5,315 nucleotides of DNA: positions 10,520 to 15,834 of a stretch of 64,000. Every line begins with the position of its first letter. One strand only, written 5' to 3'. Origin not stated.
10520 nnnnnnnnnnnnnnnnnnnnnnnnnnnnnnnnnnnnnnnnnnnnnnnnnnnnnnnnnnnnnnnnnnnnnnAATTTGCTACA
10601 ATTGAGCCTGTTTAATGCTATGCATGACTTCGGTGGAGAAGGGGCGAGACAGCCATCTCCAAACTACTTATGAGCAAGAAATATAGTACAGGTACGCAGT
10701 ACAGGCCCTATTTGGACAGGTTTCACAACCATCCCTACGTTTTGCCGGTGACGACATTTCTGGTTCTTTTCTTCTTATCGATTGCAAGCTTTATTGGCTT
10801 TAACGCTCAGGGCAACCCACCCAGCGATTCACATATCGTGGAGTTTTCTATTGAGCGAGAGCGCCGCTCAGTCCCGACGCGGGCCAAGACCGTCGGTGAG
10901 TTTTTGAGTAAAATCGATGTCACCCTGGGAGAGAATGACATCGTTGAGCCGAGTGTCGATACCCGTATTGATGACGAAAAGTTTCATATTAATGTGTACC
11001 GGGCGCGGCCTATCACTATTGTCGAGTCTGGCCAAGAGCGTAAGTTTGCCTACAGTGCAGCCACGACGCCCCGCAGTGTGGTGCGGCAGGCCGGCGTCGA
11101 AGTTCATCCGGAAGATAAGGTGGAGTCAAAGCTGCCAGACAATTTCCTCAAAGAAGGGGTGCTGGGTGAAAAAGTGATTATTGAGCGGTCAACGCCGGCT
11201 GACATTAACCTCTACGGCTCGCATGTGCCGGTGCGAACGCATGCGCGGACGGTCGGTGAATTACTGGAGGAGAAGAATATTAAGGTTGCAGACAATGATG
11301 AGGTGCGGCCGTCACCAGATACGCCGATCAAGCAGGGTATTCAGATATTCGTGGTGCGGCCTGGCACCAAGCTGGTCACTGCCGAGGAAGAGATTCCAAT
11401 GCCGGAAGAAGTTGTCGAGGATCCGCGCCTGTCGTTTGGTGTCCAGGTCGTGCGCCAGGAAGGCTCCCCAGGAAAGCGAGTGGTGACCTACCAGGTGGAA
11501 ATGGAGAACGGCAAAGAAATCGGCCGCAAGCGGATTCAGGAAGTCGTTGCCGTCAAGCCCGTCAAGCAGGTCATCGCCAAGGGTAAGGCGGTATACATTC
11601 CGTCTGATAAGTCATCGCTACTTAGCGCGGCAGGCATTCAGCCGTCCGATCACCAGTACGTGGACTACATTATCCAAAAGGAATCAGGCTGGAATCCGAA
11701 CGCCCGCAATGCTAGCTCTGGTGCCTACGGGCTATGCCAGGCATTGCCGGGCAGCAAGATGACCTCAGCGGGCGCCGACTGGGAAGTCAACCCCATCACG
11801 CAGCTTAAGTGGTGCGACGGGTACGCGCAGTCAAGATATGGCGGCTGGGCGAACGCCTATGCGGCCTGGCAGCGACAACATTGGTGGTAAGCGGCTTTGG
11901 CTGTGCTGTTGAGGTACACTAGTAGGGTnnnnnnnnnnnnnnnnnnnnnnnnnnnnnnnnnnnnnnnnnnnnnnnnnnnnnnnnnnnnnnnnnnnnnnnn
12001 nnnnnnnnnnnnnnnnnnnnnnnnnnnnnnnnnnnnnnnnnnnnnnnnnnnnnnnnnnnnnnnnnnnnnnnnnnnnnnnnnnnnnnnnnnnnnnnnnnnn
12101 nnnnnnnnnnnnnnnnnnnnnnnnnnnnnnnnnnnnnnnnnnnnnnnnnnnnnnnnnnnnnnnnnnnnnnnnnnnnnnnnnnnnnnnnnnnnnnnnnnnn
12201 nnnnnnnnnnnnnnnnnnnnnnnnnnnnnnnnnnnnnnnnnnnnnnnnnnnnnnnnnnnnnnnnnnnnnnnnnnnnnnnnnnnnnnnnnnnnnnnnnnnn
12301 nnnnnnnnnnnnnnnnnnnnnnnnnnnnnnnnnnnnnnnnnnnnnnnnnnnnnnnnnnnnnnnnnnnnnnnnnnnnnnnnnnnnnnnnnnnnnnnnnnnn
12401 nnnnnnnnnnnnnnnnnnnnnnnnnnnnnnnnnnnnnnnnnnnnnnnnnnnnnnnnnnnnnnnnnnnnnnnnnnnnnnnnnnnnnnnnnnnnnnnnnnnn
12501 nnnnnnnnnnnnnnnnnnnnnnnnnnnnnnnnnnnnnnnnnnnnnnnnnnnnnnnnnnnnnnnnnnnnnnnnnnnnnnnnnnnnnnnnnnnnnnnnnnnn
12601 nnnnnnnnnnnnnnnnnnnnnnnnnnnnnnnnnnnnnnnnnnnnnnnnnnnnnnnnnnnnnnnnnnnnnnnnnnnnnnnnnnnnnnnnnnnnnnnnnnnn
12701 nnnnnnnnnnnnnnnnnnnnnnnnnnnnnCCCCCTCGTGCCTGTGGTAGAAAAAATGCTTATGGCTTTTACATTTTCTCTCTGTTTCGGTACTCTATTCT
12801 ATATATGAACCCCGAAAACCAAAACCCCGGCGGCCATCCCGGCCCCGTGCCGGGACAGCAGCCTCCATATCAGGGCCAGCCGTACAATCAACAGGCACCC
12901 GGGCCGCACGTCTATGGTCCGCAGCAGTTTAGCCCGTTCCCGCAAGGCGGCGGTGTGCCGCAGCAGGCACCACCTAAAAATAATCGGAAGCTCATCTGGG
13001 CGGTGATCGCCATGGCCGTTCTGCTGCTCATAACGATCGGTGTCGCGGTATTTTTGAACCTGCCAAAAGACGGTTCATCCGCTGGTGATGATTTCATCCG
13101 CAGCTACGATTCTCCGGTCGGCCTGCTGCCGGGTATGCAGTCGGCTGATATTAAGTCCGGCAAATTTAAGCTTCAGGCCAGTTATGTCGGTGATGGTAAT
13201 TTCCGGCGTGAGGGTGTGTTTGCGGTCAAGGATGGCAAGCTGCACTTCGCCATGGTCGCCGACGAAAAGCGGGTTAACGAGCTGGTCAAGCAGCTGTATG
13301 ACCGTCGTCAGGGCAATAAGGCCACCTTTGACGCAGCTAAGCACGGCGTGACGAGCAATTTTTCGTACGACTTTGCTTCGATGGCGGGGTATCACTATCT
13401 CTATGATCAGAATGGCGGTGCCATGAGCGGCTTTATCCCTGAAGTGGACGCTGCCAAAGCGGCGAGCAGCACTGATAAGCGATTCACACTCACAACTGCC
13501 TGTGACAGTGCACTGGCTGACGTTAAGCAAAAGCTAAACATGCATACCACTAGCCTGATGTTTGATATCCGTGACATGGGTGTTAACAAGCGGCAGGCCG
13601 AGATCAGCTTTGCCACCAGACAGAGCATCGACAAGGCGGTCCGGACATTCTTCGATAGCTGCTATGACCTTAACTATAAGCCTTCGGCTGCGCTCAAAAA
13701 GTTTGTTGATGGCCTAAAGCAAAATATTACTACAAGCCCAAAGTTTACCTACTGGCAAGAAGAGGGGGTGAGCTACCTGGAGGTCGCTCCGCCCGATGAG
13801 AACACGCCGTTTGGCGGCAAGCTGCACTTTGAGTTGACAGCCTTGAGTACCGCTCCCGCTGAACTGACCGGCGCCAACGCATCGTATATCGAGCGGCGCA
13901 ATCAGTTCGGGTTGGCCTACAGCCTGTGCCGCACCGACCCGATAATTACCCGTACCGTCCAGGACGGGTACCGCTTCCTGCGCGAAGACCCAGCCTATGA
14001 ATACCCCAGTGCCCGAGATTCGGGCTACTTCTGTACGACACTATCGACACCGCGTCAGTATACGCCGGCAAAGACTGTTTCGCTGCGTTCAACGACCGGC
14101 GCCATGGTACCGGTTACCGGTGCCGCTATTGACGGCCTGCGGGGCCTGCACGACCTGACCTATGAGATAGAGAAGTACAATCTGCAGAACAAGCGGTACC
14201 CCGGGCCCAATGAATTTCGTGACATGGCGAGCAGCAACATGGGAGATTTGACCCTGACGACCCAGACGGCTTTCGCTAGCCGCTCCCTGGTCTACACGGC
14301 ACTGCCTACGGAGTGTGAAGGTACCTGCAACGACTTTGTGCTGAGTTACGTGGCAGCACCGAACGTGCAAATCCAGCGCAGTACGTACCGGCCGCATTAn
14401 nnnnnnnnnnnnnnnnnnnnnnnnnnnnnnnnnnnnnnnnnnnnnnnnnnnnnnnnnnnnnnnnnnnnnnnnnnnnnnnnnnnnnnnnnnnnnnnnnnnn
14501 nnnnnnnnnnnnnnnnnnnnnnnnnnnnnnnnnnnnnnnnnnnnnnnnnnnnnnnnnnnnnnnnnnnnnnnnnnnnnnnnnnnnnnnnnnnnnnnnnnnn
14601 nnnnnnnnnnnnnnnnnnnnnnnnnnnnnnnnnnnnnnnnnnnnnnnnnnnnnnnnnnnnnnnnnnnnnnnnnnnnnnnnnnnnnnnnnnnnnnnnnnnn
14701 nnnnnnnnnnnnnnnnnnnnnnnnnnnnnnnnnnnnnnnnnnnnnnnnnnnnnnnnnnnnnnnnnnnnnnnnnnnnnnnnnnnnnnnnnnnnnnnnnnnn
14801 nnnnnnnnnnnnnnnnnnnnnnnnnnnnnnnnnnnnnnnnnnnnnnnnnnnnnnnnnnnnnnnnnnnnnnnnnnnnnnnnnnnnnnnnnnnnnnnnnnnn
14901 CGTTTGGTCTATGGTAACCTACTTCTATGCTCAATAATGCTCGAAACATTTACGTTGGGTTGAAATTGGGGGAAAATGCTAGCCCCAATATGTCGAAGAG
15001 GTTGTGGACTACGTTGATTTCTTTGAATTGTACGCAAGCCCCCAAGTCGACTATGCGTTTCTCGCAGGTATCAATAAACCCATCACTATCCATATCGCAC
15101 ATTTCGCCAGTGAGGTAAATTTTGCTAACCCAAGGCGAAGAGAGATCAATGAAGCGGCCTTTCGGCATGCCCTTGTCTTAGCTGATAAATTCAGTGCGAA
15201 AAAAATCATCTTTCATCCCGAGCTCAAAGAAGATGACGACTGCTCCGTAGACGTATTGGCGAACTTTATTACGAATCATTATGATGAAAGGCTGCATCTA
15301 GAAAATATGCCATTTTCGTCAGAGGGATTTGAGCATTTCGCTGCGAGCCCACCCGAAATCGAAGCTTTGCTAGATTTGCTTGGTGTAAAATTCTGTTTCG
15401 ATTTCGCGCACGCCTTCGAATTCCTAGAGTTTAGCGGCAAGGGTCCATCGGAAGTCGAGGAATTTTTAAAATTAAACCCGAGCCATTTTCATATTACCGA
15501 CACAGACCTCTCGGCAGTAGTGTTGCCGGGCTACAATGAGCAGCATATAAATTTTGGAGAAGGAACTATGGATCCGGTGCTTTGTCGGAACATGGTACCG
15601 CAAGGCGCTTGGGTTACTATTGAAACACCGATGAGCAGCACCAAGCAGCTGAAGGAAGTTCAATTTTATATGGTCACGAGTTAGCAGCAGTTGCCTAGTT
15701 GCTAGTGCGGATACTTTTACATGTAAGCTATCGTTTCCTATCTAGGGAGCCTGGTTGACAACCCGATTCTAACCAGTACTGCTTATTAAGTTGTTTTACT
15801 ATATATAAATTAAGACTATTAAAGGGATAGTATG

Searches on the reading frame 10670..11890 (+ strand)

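Call 74: search_protein_families(library=pfam, proteins=[window:10670-11890:+], max_evalue=0.01)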
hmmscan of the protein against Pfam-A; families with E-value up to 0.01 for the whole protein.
window:10670-11890:+ (406 aa): 3 families
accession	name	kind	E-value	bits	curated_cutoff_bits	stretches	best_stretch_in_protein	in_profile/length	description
PF03990.20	DUF348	-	6.6e-25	87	24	2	186-217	10-41/41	G5-linked-Ubiquitin-like domain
PF07501.17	G5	-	3.8e-20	72.4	23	1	234-306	2-74/75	G5 domain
PF01464.25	SLT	-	1.2e-05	25.3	21.3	1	326-361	12-46/117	Transglycosylase SLT domain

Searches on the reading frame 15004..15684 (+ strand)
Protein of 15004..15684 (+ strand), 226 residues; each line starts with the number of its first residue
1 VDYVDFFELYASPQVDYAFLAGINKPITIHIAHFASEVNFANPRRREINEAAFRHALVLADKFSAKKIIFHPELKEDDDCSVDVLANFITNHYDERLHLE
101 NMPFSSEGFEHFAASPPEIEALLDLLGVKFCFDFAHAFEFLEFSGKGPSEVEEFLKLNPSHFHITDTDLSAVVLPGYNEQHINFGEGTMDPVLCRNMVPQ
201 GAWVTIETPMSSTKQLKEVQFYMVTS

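Call 74: search_protein_families(library=pfam, proteins=[window:15004-15684:+], max_evalue=0.01)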
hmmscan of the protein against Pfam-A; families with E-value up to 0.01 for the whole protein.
window:15004-15684:+ (226 aa): 2 families
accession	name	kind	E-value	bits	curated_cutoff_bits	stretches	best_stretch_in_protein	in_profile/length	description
PF01261.30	AP_endonuc_2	-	3.6e-10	40.4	31.1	1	29-211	46-232/249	Xylose isomerase-like TIM barrel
PF23713.2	WH_Egal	-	0.00023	22.1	27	1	136-167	31-62/69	Egalitarian winged helix domain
